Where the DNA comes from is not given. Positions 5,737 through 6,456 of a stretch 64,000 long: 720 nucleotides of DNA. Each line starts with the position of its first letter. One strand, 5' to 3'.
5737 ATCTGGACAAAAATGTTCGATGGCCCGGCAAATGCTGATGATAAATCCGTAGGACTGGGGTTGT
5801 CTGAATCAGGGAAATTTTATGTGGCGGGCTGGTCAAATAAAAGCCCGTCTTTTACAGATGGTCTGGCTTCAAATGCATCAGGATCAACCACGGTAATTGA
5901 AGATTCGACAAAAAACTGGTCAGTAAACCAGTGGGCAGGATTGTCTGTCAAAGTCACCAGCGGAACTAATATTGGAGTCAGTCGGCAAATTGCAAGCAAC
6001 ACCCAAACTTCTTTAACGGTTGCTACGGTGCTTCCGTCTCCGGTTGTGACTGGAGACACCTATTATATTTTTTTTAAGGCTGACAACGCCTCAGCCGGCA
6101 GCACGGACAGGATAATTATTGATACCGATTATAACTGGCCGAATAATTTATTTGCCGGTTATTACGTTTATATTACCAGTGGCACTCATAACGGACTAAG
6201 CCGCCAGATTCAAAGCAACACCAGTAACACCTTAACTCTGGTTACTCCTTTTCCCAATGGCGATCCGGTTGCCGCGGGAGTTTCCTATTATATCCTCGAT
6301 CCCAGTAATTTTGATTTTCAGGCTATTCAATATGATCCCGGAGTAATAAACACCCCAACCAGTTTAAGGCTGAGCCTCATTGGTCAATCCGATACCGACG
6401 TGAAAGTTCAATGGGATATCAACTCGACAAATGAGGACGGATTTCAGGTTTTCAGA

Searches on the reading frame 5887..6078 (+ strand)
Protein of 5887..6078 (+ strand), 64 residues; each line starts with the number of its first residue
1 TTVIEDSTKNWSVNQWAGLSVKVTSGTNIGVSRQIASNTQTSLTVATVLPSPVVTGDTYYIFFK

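Call 11: search_protein_families(library=pfam, proteins=[window:5887-6078:+], max_evalue=10)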
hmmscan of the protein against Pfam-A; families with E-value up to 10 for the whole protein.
seq(64 aa): 2 families
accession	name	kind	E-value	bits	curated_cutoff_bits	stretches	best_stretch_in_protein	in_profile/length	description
PF09356.15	Phage_BR0599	-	0.00071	20.3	22.9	1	20-61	7-49/80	Phage conserved hypothetical protein BR0599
PF00207.28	A2M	-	0.012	15.9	21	1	12-59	25-72/92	Alpha-2-macroglobulin family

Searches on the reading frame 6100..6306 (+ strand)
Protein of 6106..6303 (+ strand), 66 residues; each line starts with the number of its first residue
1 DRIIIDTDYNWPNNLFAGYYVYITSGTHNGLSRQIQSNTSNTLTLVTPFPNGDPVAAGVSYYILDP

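Call 11: search_protein_families(library=pfam, proteins=[window:6106-6303:+], max_evalue=10)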
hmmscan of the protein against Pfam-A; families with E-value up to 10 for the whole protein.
seq(66 aa): 1 family
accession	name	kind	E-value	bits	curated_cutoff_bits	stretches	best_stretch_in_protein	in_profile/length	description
PF09356.15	Phage_BR0599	-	0.006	17.3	22.9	1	16-59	3-45/80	Phage conserved hypothetical protein BR0599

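Call 32: search_solved_structures(query=A3, max_evalue=10, show_alignments=4)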
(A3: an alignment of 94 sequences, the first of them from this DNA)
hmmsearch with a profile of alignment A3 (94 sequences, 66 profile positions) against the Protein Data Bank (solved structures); distinct sequences matched with E-value up to 10: 2.
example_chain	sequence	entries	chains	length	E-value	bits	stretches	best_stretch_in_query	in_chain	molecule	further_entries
4v8m_Ba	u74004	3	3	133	0.29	14.5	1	19-42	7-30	60S RIBOSOMAL PROTEIN L27, PUTATIVE | 60S ribosomal protein L27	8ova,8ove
4xhp_A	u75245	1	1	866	0.53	13.7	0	19-42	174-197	ParM hybrid fusion protein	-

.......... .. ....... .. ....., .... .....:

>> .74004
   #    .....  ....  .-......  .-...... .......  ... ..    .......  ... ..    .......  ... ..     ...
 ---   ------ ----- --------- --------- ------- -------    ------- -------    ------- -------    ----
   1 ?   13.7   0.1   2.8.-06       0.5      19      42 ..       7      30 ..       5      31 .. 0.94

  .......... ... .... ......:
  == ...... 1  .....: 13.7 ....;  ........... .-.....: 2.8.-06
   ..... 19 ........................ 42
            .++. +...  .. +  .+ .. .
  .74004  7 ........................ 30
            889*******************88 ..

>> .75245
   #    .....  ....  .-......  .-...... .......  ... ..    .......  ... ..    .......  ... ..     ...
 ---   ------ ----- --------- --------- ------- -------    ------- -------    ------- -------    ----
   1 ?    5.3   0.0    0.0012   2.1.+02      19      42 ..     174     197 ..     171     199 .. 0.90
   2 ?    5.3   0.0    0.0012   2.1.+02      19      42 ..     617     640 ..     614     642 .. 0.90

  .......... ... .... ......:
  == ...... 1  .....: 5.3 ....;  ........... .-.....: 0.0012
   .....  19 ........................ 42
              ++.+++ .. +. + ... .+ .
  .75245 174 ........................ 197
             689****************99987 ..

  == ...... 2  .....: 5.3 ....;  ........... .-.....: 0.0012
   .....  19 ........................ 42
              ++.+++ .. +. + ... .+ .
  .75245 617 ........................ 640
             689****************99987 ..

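Call 38: predict_structure(alignment_id=A3)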
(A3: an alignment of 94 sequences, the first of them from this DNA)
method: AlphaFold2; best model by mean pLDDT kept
length: 69 residues; sequences in the alignment: 94
mean_pLDDT: 95.1   pTM: 0.82
mean pLDDT of the five models: 95.1, 94.9, 94.2, 94.1, 93.9
residues with pLDDT >= 90: 64; 70-90: 4; 50-70: 1; < 50: 0
segments of 3 or more residues with pLDDT < 50: none
pLDDT, mean of each block of 10 residues (from residue 1): 91 97 97 98 97 92 94
secondary structure, 60 per line:
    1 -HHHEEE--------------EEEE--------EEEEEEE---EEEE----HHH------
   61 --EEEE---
elements in order: E5-7 E22-25 E34-40 E44-47 E63-66

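Call 41: fold_search(model_id=the predicted structure, library=pdb)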
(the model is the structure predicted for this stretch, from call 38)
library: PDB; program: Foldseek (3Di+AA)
matches with E <= 10: 465; with E <= 0.001: 0
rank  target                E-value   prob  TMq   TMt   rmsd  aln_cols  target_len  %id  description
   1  9n71_A                1.1e-01  0.89  0.51  0.16   7.4        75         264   23  Tail tube structure of Acinetobacter baumannii phage Mystique (released 2025-03-19)
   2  8rk3_O                3.0e-01  0.97  0.64  0.19   3.6        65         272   17  Bacteriophage JBD30 baseplate - composite structure (released 2024-08-14)
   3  8vjh_D                3.2e-01  0.99  0.69  0.20   2.6        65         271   22  Cryo-EM of tail-tip of bacteriophage Chi (released 2024-10-02)
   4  8p4e_Z                8.7e-01  0.33  0.37  0.46   7.3        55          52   16  Structural insights into human co-transcriptional capping - structure 5 (released 2023-07-19)
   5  6tba_7A               9.2e-01  0.95  0.75  0.20   2.5        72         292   14  Virion of native gene transfer agent (GTA) particle (released 2020-07-22)
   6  8w20_E                9.2e-01  0.10  0.28  0.11  10.0       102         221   16  Umb1 umbrella toxin particle (released 2024-04-17)
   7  7okx_Z                9.8e-01  0.30  0.36  0.46   7.1        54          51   17  Structure of active transcription elongation complex Pol II-DSIF (SPT5-KOW5)-ELL2-EAF1 (composite structure) (released 2021-07-14)
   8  8pvs_A                1.1e+00  0.25  0.43  0.06   7.2        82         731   10  Targeting extended blood antigens by Akkermansia muciniphila enzymes unveils a missing link for generating universal d (released 2024-02-28)
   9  5mlc_W                1.2e+00  0.15  0.39  0.23  12.6        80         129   12  Cryo-EM structure of the spinach chloroplast ribosome reveals the location of plastid-specific ribosomal proteins and  (released 2016-12-28)
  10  5oho_A                1.2e+00  0.15  0.35  0.24   8.3        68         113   18  Crystal structure of the KOWx-KOW4 domain of human DSIF (released 2017-09-13)
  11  9fyx_Z                1.2e+00  0.14  0.34  0.08   8.3        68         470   18  Influenza A/H7N9 polymerase pre-cleavage cap-snatching complex (released 2025-07-16)
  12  8w20_G                1.4e+00  0.08  0.28  0.11  10.0       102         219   16  Umb1 umbrella toxin particle (released 2024-04-17)
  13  8w20_C                1.6e+00  0.08  0.28  0.07  10.0       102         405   16  Umb1 umbrella toxin particle (released 2024-04-17)
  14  8why_X                1.8e+00  0.21  0.25  0.19   1.1        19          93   26  Cryo- EM structure of Mycobacterium smegmatis 50S ribosomal subunit (body 1) of 70S ribosome and RafH. (released 2024-02-28)
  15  5oik_Z                1.8e+00  0.21  0.37  0.06   7.3        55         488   16  Structure of an RNA polymerase II-DSIF transcription elongation complex (released 2017-09-13)
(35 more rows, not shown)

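Call 42: fold_search(model_id=the predicted structure, library=viral)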
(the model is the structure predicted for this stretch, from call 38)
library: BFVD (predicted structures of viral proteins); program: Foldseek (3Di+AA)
matches with E <= 10: 480; with E <= 0.001: 1
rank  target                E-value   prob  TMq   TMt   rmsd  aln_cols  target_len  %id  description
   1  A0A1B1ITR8            6.5e-04  1.00  0.84  0.14   1.1        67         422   28  (no name in the UniProt tables at hand)
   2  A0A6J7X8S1            1.2e-03  1.00  0.83  0.06   1.5        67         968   28  Uncharacterized protein [uncultured Caudovirales phage]
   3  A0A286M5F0            1.2e-03  1.00  0.78  0.10   2.0        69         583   30  (no name in the UniProt tables at hand)
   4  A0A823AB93            4.5e-03  1.00  0.77  0.10   1.9        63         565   27  (no name in the UniProt tables at hand)
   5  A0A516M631            4.7e-03  1.00  0.81  0.13   1.9        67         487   24  (no name in the UniProt tables at hand)
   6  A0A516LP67            5.0e-03  1.00  0.63  0.07   1.1        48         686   31  (no name in the UniProt tables at hand)
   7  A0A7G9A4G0            6.0e-03  1.00  0.69  0.43   3.5        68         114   18  DUF2163 domain-containing protein [Bacteriophage sp.]
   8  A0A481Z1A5            7.5e-03  1.00  0.79  0.22   1.8        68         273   25  Chaperone of endosialidase [Mimivirus LCMiAC01]
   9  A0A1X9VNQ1            1.2e-02  1.00  0.81  0.08   2.0        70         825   20  Uncharacterized protein [Mimivirus AB-566-O17]
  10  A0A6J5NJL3            2.2e-02  1.00  0.78  0.15   1.8        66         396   17  Tail protein [uncultured Caudovirales phage]
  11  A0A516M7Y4            3.9e-02  1.00  0.65  0.08   1.5        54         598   24  (no name in the UniProt tables at hand)
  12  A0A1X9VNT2            5.2e-02  1.00  0.58  0.06   1.6        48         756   33  Uncharacterized protein [Mimivirus AB-566-O17]
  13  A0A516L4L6            5.5e-02  1.00  0.67  0.07   3.5        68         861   16  (no name in the UniProt tables at hand)
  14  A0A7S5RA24            6.2e-02  1.00  0.65  0.11   3.1        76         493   21  (no name in the UniProt tables at hand)
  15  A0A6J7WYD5            6.6e-02  1.00  0.74  0.10   2.3        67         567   13  Pectate lyase superfamily protein [uncultured Caudovirales phage]
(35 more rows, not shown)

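Call 78: find_homologous_proteins(query=A3, max_evalue=0.00001)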
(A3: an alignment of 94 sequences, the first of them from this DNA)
Query A3 (94 sequences): 60 candidates shared short words with the query, none scored E <= 0.00001.
